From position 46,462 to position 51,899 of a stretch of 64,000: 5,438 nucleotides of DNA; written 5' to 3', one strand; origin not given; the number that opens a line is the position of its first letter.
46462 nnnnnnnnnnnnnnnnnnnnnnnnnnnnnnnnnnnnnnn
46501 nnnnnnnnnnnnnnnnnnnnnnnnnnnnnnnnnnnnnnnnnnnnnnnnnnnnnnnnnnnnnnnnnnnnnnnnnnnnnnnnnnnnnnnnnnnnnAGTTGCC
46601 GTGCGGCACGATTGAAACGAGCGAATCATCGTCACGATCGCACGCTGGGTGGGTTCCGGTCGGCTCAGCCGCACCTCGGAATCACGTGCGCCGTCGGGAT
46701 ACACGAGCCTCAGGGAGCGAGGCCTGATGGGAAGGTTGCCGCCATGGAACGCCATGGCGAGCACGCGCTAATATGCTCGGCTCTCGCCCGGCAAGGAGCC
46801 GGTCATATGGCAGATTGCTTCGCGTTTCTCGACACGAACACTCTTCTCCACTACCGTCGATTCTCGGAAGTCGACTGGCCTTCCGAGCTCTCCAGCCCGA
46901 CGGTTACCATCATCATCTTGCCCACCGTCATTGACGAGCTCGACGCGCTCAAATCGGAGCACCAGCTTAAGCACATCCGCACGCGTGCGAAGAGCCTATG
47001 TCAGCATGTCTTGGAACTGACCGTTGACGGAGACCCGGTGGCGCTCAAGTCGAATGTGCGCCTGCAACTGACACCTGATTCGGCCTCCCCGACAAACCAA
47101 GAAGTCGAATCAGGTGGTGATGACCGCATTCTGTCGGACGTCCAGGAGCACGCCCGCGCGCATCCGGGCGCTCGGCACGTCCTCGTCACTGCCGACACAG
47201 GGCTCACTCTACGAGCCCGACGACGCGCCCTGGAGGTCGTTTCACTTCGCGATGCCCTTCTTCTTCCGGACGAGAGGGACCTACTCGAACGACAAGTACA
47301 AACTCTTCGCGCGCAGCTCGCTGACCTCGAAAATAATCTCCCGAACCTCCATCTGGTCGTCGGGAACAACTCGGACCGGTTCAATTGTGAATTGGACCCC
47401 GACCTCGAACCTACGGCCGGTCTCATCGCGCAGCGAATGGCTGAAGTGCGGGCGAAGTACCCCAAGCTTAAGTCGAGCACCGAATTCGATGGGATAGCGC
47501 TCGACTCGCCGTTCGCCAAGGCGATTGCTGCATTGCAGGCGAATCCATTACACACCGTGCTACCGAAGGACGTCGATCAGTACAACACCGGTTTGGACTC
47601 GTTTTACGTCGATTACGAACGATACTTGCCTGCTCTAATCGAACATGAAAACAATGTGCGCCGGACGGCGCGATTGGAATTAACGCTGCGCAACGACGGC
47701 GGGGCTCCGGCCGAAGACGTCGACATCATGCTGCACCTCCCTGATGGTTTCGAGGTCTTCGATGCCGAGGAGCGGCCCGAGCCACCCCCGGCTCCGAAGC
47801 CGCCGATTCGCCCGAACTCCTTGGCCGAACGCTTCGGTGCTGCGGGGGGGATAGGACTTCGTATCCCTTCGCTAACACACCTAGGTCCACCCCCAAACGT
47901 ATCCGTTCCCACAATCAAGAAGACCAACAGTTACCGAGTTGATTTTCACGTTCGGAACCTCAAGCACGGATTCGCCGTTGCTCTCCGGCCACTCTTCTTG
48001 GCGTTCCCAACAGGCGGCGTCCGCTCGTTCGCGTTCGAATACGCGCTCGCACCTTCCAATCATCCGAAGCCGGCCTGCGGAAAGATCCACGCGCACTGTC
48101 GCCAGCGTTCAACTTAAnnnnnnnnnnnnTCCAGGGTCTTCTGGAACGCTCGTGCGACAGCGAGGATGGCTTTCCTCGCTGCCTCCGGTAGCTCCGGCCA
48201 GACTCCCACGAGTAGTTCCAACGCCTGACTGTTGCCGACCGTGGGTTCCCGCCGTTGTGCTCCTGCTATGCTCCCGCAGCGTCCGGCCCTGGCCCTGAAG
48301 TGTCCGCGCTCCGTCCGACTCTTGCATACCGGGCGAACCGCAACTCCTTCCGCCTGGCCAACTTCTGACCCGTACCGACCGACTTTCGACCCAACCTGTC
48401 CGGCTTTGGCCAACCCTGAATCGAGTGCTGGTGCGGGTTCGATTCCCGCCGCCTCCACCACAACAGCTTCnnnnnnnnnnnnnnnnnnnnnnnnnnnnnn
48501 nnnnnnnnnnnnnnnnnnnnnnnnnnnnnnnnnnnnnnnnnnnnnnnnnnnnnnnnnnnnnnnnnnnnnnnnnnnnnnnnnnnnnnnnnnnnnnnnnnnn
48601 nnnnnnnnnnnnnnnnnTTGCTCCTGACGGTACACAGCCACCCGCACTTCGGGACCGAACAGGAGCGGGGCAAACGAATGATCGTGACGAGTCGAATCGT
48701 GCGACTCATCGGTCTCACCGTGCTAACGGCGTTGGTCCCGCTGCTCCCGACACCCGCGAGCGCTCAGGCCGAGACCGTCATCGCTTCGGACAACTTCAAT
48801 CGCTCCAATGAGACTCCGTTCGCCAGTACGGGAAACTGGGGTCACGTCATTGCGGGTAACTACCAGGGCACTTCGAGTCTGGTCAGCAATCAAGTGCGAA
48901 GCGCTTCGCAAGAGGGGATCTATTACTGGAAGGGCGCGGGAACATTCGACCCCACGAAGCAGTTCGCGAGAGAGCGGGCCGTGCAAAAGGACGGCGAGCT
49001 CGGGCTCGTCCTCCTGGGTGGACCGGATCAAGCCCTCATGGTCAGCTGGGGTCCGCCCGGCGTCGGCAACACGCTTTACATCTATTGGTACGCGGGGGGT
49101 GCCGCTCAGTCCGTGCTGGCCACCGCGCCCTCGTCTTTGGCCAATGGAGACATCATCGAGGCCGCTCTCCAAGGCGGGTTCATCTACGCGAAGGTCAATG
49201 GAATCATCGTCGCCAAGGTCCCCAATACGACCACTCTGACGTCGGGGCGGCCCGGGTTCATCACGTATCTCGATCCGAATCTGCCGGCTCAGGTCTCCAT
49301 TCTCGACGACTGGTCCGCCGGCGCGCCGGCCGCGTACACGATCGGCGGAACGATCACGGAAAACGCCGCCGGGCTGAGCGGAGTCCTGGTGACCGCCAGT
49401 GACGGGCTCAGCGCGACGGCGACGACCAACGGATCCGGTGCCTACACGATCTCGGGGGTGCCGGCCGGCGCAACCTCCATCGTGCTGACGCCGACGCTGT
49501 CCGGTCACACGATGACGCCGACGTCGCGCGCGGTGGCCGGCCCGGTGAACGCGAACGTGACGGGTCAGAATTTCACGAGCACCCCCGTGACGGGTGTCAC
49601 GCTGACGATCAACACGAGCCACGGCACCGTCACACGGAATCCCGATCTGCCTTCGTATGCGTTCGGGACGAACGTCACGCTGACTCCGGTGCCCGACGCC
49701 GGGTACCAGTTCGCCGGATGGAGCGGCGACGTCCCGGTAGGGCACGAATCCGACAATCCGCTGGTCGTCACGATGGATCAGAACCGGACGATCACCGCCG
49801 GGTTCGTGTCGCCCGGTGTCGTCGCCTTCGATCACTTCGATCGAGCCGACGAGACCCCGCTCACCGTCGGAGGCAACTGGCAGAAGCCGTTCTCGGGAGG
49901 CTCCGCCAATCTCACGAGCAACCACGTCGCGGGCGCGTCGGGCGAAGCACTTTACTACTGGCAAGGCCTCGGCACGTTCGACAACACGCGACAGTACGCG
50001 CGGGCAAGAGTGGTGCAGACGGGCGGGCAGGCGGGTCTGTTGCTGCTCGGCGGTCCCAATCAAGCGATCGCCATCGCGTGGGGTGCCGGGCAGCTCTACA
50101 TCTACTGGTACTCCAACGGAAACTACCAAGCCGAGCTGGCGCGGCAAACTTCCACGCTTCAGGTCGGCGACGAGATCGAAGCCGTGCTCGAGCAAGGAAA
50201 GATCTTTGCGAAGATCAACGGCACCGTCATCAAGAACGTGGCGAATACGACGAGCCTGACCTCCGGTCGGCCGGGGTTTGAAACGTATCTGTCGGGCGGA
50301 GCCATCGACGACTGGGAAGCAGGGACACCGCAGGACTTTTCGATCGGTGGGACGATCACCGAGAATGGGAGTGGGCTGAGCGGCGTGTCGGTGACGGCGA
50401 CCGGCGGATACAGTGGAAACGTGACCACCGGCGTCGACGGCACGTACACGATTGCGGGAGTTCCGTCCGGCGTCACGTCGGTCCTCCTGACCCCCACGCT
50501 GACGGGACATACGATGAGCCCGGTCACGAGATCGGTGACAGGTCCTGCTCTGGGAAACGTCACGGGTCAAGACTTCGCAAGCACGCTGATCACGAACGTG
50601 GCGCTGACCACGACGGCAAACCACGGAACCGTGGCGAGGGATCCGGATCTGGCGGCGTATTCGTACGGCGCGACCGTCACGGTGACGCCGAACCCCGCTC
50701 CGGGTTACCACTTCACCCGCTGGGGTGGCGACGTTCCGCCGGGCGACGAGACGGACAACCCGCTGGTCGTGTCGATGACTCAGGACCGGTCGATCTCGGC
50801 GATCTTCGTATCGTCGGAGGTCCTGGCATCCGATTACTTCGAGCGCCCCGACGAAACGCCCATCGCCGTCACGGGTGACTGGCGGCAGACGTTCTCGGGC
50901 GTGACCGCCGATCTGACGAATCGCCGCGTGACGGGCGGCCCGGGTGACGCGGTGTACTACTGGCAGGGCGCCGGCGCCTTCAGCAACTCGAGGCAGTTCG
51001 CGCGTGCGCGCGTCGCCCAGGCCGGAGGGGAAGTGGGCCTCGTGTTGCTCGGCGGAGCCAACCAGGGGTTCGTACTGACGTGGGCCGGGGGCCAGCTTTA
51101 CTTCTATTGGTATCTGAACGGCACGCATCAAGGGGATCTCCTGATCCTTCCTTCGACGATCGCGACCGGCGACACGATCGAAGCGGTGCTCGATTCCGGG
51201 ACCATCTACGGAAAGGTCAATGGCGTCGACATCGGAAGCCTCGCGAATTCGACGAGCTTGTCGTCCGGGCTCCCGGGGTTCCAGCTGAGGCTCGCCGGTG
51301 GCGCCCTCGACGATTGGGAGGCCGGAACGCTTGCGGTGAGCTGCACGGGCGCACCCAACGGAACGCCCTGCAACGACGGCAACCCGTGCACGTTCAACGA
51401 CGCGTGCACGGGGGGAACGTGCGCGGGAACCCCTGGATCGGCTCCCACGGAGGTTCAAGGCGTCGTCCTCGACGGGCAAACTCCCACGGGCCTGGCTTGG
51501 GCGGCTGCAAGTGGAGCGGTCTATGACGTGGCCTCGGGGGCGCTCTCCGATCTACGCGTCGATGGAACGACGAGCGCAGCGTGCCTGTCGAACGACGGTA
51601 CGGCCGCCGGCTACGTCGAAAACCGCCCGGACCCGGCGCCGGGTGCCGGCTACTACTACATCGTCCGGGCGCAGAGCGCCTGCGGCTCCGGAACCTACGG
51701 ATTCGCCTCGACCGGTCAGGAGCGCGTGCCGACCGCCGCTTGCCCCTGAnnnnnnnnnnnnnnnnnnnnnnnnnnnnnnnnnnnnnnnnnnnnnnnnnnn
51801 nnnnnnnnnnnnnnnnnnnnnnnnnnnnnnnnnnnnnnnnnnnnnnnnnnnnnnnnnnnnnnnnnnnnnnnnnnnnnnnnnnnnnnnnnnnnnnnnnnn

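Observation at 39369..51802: Three tmRNA-3' att scars with neither an intact ssrA nor an integrase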

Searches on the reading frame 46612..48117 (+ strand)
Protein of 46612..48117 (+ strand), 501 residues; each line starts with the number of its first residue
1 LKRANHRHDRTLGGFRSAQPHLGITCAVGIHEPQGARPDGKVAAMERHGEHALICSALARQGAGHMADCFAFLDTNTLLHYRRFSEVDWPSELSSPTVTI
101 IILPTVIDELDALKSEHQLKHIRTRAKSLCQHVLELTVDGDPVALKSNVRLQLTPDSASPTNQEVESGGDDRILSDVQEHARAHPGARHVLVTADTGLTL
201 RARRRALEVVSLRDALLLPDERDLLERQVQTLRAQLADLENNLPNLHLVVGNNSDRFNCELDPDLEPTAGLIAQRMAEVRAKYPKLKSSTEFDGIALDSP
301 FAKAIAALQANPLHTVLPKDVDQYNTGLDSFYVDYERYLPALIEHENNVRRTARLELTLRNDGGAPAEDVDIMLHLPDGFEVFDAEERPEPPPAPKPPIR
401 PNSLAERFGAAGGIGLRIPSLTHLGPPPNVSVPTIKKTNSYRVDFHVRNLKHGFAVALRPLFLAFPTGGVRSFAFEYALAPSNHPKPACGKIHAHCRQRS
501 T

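Call 9: search_protein_families(library=pfam, proteins=[window:46612-48117:+], max_evalue=0.01)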
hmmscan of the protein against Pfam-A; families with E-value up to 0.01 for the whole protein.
window:46612-48117:+ (501 aa): 1 family
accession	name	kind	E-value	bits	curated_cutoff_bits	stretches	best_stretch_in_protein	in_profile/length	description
PF13638.12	PIN_4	-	1.9e-13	51.3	21.9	1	73-212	3-131/132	PIN domain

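Call 36: search_protein_families(library=padloc, proteins=[window:46612-48117:+], max_evalue=0.001)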
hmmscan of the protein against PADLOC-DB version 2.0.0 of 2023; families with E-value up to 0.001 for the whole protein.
window:46612-48117:+ (501 aa): 0 families

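Call 62: find_homologous_proteins(query=window:46612-48117:+, max_evalue=1e-20)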
Query window:46612-48117:+ (501 aa): 10 proteins with E <= 1e-20 among 8000 candidates.
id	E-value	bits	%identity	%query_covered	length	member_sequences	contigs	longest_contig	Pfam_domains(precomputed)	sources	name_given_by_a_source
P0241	2.9e-291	985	100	87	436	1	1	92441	PF13638.13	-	-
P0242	1.3e-96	343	42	87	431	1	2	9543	PF13638.13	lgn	-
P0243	2.3e-62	230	33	86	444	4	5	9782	PF13638.13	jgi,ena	jgi:rRNA-processing protein FCF1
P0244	1.5e-58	217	34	85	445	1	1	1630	PF13638.13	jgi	jgi:hypothetical protein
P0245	1.7e-58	217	32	84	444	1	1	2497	PF13638.13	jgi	-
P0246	3.0e-55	206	31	84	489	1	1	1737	PF13638.13,PF16289.12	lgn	-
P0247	2.3e-52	197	34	86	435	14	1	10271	PF13638.13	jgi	-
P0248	3.0e-48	183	30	85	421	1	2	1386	PF13638.13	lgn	-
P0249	8.3e-45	172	30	85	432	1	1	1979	PF13638.13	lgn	-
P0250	6.8e-42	162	31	84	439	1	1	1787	PF13638.13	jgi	jgi:hypothetical protein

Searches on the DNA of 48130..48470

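Call 30: search_rna_families(source=window, start=48130, end=48470, threshold=evalue, max_evalue=10, show_alignments=2)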
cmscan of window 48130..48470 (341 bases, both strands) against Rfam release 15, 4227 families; matches with E-value up to 10: 9.
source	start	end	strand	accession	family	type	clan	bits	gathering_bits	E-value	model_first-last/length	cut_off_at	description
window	48433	48470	+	RF04321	tmRNA_permuted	Gene;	-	27.5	47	0.00059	36-73/213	3'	permuted transfer-messenger RNA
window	48331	48460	+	RF00023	tmRNA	Gene;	CL00001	21.7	47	4.8e-07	1-374/374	no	transfer-messenger RNA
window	48250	48294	+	RF03859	mir-6132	Gene; miRNA;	-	19.3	112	0.1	1-94/94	no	mir-6132 microRNA precursor family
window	48426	48468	+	RF04283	mir-3135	Gene; miRNA;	-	16.5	80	2.2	1-68/68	no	mir-3135 microRNA precursor family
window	48423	48458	-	RF04354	Plastid-ycf2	Cis-reg;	-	14.3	65.7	3.8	1-75/75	no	Plastid-ycf2 5UTR RNA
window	48433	48449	-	RF04351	Plastid-psbl-rps4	Cis-reg;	-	13.1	68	5.8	9-25/53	no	Plastid-psbl-rps4 3UTR RNA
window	48130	48149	-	RF01833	astro_FSE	Cis-reg; frameshift_element;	-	11.8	70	1.9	1-20/55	3'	ribosomal frameshift site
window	48452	48470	+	RF01727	SAM-SAH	Cis-reg; riboswitch;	-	10.8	40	7.3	1-19/49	3'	SAM/SAH riboswitch aptamer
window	48130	48262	+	RF02876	AS-pc02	Gene; antisense;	-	9.6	40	5.5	38-185/185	5'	Antisense to pHK01_099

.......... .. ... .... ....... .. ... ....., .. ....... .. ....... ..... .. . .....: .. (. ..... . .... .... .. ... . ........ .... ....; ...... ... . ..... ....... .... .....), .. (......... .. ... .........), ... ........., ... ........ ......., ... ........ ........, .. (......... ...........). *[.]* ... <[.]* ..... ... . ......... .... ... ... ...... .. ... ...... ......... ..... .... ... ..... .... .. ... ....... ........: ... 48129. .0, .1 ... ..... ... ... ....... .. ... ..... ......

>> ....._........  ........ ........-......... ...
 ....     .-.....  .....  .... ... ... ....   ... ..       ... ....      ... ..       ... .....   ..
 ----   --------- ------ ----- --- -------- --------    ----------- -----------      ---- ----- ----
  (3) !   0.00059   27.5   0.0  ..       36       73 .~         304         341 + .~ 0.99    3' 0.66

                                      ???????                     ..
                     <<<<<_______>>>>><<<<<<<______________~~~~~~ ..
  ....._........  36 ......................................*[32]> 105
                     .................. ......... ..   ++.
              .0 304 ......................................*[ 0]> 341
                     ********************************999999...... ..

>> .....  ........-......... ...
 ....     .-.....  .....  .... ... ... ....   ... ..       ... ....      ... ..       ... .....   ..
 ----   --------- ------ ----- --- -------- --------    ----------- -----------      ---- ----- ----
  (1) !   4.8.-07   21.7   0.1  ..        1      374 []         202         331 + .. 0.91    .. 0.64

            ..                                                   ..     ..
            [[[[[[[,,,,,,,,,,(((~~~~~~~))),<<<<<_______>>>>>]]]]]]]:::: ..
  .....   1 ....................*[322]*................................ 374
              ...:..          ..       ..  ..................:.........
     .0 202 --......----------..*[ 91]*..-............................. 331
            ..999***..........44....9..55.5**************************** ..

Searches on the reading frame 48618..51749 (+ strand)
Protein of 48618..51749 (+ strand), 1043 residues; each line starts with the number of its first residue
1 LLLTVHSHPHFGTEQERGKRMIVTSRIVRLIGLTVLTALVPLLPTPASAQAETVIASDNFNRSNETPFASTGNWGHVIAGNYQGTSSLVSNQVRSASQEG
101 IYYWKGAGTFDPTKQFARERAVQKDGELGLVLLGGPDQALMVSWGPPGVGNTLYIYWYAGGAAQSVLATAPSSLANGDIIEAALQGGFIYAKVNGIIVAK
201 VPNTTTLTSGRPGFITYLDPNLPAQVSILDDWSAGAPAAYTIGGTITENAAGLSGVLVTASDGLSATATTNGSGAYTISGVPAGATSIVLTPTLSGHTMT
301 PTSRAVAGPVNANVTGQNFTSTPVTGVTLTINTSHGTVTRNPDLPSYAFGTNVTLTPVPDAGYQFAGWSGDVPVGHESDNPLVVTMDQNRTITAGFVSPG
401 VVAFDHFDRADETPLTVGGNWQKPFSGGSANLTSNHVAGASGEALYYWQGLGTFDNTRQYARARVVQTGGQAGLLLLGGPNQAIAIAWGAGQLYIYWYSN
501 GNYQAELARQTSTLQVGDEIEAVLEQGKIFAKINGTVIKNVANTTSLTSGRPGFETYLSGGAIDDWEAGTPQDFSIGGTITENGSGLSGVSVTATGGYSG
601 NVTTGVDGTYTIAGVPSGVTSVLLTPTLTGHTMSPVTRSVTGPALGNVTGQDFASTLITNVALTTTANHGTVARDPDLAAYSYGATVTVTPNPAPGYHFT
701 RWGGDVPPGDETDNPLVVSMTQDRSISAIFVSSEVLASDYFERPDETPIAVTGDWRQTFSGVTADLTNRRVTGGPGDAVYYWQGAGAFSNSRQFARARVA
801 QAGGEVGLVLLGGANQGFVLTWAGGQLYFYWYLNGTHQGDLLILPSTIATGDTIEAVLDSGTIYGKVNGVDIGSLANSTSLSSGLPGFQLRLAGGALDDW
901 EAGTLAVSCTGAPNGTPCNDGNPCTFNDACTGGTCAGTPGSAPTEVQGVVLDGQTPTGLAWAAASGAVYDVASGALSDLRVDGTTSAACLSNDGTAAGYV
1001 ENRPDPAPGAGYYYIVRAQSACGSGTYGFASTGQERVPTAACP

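Call 9: search_protein_families(library=pfam, proteins=[window:48618-51749:+], max_evalue=0.01)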
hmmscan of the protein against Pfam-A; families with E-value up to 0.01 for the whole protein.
window:48618-51749:+ (1043 aa): 4 families
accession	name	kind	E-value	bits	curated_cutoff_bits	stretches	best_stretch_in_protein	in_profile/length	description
PF18998.6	Flg_new_2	-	2.4e-24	85.6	23.6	2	328-397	2-70/73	Divergent InlB B-repeat domain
PF13620.12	CarboxypepD_reg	-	1.1e-07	32.6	32.3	2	241-290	1-54/82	Carboxypeptidase regulatory-like domain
PF09479.16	Flg_new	-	0.00017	22.1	27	0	328-394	2-64/65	Listeria-Bacteroides repeat domain (List_Bact_rpt)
PF17210.9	SdrD_B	-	0.0091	16.6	29.7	0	247-325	18-98/112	SdrD B-like domain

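Call 71: search_protein_families(library=pfam, proteins=[window:48618-51749:+], max_evalue=1)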
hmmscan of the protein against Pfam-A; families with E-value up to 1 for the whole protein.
window:48618-51749:+ (1043 aa): 8 families
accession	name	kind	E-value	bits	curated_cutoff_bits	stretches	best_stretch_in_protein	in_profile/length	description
PF18998.6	Flg_new_2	-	2.4e-24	85.6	23.6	2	328-397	2-70/73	Divergent InlB B-repeat domain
PF13620.12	CarboxypepD_reg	-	1.1e-07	32.6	32.3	2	241-290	1-54/82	Carboxypeptidase regulatory-like domain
PF09479.16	Flg_new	-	0.00017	22.1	27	1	328-394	2-64/65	Listeria-Bacteroides repeat domain (List_Bact_rpt)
PF17210.9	SdrD_B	-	0.0091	16.6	29.7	1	247-325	18-98/112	SdrD B-like domain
PF06832.18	BiPBP_C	-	0.027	14.8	26.8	0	814-836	31-53/90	Penicillin-Binding Protein C-terminus Family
PF16371.11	MetallophosN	-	0.047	14.4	35.6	1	244-279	1-33/77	N terminal of Calcineurin-like phosphoesterase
PF13715.12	CarbopepD_reg_2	-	0.047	14.2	32.2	2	243-290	2-50/88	CarboxypepD_reg-like domain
PF00626.27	Gelsolin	-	0.35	11.2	21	0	101-127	29-56/76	Gelsolin repeat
